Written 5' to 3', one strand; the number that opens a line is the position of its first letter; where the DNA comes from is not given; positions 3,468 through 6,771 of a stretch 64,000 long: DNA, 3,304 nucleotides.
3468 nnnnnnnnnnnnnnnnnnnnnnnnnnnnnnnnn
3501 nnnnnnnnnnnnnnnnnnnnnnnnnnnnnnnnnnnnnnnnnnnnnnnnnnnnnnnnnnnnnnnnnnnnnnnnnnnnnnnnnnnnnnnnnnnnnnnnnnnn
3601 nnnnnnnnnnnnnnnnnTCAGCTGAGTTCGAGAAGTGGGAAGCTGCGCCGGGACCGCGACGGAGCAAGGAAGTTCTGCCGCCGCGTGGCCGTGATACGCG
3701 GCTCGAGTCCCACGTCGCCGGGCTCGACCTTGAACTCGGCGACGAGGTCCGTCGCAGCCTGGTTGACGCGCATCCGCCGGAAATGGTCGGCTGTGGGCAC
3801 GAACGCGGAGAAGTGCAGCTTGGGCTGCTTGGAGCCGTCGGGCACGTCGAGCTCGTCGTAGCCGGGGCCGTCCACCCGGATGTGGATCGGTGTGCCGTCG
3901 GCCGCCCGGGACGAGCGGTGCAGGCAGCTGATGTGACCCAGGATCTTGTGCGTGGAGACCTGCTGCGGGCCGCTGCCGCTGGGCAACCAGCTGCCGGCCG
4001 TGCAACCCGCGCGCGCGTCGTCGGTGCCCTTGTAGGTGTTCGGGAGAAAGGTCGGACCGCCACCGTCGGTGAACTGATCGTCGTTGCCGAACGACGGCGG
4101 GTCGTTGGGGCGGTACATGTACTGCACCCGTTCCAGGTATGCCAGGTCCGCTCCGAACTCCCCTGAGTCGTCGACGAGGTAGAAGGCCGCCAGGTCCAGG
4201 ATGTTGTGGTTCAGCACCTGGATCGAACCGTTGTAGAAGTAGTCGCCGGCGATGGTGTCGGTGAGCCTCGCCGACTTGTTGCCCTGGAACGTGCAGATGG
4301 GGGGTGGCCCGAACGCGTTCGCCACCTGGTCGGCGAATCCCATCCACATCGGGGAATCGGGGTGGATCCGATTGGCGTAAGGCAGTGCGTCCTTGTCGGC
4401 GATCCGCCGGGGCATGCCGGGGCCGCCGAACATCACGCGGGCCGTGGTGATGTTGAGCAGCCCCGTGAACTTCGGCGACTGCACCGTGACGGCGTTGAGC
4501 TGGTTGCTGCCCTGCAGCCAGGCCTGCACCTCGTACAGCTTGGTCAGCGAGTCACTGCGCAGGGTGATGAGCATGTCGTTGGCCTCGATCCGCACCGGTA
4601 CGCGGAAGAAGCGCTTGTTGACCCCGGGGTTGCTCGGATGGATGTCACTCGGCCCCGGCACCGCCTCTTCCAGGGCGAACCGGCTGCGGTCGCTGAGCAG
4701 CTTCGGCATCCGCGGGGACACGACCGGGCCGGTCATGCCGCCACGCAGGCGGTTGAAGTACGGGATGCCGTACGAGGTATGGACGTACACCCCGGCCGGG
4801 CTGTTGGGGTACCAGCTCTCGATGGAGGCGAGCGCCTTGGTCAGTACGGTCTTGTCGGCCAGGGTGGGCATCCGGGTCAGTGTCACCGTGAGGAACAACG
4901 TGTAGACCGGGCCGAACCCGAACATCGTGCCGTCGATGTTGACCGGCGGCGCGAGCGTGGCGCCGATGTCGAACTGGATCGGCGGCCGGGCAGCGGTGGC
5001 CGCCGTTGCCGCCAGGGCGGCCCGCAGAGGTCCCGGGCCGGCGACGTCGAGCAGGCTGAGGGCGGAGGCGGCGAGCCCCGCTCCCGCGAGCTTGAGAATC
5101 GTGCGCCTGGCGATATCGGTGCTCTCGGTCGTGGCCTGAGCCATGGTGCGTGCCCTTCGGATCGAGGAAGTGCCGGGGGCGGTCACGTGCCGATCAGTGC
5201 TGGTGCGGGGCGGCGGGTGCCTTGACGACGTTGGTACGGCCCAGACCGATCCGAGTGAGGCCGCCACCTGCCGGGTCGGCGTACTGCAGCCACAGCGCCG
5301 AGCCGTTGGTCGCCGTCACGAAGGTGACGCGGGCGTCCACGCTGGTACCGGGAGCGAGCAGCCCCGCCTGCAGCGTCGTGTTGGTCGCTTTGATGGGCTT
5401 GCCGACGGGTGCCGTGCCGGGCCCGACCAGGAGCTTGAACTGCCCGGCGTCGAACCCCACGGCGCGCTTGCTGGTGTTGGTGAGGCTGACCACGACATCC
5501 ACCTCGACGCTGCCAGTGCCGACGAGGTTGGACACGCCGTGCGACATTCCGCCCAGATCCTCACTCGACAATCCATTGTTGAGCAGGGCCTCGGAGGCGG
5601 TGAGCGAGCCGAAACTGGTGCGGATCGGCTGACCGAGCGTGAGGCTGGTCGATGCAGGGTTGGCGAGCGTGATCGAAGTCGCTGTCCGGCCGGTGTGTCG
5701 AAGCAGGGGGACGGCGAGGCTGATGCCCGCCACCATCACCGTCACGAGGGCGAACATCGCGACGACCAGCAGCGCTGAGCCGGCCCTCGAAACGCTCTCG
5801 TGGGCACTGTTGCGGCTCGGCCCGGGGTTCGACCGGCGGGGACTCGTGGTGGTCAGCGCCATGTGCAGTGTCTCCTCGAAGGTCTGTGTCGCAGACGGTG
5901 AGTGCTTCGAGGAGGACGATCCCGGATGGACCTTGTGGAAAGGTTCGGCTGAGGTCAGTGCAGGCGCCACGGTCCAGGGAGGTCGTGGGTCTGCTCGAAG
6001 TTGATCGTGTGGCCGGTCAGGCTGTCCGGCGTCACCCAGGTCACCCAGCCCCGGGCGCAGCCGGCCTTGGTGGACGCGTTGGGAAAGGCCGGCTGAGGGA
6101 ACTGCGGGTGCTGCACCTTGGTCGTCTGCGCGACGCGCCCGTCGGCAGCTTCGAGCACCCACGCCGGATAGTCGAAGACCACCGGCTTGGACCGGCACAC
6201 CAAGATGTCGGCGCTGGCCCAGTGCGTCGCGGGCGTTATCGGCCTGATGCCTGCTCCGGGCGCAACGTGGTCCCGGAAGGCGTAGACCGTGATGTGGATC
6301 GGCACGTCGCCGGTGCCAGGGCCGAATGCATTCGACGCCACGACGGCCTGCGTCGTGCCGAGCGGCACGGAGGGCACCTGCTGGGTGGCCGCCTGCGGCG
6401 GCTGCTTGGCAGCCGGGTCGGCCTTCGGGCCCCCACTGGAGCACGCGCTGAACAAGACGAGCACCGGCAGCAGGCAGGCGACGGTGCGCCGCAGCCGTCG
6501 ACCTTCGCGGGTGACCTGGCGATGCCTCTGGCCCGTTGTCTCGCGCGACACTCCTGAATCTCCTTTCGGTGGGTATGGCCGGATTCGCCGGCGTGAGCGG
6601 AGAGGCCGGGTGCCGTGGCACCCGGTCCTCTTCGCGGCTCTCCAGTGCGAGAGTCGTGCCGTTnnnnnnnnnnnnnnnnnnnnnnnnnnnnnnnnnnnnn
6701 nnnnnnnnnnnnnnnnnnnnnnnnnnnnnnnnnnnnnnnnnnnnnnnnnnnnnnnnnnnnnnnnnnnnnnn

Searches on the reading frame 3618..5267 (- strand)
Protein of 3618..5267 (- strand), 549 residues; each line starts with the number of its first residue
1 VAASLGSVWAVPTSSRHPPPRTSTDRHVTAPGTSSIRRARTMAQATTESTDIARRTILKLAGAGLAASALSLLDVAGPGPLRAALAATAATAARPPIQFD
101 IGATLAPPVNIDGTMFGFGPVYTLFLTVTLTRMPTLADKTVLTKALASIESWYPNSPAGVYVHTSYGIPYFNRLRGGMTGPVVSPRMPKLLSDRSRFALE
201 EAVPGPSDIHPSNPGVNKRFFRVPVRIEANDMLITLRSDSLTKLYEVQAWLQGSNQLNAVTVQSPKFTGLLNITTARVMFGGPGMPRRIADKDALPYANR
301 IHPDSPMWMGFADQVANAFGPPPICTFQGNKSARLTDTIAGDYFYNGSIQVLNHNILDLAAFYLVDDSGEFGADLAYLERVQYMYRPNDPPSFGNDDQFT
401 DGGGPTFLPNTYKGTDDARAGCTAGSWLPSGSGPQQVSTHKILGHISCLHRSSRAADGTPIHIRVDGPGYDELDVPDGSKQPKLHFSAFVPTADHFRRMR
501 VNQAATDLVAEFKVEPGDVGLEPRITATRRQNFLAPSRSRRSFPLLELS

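Call 15: search_protein_families(library=pfam, proteins=[window:3618-5267:-], max_evalue=0.001)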
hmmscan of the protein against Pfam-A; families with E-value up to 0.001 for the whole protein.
window:3618-5267:- (549 aa): 1 family
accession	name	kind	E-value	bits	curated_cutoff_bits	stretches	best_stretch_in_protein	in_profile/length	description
PF24152.1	DUF7405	-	6.5e-21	75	27.1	1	226-316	80-171/347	Family of unknown function (DUF7405)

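Call 57: search_solved_structures(query=window:3618-5267:-, max_evalue=1)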
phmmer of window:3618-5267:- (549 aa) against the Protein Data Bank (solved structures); distinct sequences matched with E-value up to 1: 0.

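Call 58: search_protein_families(library=ncbifam, proteins=[window:3618-5267:-], max_evalue=0.01)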
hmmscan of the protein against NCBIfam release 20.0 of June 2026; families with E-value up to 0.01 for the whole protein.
window:3618-5267:- (549 aa): 0 families

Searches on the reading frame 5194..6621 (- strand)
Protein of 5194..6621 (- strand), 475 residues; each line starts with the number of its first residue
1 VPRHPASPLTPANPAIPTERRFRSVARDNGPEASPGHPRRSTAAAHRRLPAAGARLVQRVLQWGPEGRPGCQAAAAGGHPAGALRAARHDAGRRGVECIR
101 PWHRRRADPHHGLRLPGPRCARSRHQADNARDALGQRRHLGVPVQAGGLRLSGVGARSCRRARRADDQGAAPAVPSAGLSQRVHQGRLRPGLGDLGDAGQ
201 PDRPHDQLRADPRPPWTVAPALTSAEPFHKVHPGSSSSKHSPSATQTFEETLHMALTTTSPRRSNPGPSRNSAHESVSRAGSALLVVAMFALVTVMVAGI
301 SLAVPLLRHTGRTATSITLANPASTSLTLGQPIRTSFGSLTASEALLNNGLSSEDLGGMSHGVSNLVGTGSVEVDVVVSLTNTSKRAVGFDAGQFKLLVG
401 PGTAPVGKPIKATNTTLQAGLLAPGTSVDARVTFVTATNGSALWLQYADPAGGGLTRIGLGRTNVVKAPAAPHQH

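Call 15: search_protein_families(library=pfam, proteins=[window:5194-6621:-], max_evalue=0.001)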
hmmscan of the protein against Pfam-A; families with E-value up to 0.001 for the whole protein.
window:5194-6621:- (475 aa): 1 family
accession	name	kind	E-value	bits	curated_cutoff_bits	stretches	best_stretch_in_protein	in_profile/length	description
PF11611.13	DUF4352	-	0.00024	21.8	25.9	1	376-451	40-117/122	Domain of unknown function (DUF4352)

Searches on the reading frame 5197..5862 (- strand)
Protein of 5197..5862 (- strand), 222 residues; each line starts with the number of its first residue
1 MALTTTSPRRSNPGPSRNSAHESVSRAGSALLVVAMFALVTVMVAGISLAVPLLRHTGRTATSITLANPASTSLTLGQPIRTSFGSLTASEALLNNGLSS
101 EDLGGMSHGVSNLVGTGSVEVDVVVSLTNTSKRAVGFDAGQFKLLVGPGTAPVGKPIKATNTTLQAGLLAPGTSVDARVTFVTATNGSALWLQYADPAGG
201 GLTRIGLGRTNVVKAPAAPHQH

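Call 46: search_solved_structures(query=window:5197-5862:-, max_evalue=10)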
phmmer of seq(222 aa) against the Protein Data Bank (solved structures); distinct sequences matched with E-value up to 10: 1.
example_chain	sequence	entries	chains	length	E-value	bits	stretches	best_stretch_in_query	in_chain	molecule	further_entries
6yue_A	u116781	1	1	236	0.61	13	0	24-102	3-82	Nitrate/nitrite sensor protein NarQ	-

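Call 58: search_protein_families(library=ncbifam, proteins=[window:5197-5862:-], max_evalue=0.01)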
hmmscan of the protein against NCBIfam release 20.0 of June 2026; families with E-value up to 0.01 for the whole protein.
window:5197-5862:- (222 aa): 0 families

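Call 69: search_protein_families(library=pfam, proteins=[window:5197-5862:-], max_evalue=5)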
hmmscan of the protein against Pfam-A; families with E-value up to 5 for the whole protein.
window:5197-5862:- (222 aa): 2 families
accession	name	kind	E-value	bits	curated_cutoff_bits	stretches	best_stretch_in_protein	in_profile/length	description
PF11611.13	DUF4352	-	6e-05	23.8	25.9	1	123-198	40-117/122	Domain of unknown function (DUF4352)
PF14016.12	DUF4232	-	0.2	12.3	27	1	122-187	20-85/129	Domain of unknown function (DUF4232)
